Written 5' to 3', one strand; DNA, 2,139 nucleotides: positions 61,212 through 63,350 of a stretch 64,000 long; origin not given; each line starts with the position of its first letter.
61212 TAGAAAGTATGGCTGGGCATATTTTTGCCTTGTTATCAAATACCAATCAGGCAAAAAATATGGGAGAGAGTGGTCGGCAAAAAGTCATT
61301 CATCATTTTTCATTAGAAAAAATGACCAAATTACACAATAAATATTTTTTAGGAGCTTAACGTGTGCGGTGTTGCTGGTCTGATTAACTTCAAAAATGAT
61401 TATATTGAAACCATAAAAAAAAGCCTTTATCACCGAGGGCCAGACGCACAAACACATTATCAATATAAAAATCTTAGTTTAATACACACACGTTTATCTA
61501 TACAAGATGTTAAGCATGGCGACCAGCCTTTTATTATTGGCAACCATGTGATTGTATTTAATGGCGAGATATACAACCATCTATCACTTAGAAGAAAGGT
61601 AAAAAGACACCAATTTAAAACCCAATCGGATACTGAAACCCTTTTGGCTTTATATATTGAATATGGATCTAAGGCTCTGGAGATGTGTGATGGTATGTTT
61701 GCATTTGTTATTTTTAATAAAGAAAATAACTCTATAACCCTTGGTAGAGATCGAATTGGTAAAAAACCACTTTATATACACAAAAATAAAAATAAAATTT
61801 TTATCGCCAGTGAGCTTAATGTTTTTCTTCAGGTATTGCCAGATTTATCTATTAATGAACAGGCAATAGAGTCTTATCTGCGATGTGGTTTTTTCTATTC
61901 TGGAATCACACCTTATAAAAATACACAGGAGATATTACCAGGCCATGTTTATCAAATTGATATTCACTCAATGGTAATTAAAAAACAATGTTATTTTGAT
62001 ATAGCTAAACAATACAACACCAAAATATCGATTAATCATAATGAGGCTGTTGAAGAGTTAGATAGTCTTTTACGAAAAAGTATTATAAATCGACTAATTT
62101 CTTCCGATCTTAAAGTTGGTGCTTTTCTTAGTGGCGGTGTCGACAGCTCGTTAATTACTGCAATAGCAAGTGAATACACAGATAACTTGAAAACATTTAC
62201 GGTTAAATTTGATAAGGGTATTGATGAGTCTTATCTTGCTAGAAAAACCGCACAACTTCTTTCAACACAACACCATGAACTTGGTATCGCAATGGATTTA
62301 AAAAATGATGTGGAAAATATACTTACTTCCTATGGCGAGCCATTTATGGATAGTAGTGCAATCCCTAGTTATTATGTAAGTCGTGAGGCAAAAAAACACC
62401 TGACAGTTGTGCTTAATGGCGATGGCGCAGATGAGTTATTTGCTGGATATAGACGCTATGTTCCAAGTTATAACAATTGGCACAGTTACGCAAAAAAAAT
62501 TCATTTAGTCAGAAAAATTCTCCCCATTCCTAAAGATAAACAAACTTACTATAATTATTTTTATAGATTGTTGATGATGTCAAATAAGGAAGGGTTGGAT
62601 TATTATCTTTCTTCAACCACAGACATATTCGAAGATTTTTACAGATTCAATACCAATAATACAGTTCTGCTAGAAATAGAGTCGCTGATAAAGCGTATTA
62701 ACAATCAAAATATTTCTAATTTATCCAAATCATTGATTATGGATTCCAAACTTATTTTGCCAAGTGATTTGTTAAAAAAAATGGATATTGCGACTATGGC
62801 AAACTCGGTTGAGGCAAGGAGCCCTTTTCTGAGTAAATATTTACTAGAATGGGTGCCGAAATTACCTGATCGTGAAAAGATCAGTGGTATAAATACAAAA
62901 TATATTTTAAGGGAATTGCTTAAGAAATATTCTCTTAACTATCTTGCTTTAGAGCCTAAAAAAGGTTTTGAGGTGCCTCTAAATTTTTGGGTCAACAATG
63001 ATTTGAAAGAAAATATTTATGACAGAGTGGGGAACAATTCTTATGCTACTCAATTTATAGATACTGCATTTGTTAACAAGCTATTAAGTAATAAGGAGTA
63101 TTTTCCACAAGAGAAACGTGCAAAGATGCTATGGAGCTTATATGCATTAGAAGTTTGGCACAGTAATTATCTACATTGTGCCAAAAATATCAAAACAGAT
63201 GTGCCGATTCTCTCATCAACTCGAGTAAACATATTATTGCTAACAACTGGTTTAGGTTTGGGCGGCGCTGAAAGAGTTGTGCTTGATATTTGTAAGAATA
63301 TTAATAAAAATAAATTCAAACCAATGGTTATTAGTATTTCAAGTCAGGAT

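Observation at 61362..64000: AsnB-type amidotransferase fused in frame to a GT4 glycosyltransferase (ORF missing from the supplied track)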

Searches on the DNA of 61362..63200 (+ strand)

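Call 72: search_dna_similar(query=window:61362-63200:+, collection=ecoli_genomes, mode=distant, max_evalue=0.001, max_rows=10)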
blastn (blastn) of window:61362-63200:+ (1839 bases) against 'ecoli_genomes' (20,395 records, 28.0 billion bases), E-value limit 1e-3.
No match.
